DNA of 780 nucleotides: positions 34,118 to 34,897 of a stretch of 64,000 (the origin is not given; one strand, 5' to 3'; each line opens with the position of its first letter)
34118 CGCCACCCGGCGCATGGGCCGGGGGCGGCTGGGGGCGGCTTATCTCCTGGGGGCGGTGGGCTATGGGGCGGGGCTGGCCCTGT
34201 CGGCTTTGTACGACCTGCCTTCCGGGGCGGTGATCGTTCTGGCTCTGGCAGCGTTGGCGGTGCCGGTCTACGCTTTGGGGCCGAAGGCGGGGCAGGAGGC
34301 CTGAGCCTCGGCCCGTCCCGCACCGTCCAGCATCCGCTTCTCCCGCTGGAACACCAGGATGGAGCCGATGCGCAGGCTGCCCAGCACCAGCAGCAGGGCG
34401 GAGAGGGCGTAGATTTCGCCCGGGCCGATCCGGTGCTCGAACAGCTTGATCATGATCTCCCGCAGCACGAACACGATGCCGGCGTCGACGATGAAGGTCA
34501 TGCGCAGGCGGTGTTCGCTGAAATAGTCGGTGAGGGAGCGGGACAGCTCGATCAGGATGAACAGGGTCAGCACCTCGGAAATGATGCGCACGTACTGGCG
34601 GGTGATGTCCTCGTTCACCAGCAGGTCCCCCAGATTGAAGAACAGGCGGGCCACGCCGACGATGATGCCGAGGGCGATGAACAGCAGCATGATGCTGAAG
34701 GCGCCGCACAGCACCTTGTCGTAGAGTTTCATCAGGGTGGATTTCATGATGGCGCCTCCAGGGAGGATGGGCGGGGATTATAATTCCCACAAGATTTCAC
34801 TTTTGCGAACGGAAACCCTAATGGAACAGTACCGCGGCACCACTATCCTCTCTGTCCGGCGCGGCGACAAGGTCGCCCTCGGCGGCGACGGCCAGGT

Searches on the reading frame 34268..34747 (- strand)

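Call 70: search_protein_families(library=pfam, proteins=[window:34268-34747:-], max_evalue=0.001)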
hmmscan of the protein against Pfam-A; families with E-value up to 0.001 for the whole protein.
window:34268-34747:- (159 aa): 1 family
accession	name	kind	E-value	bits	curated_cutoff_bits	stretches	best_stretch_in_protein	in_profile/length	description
PF06146.17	PsiE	-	8.3e-20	71.6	23.9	1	18-123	4-111/122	Phosphate-starvation-inducible E family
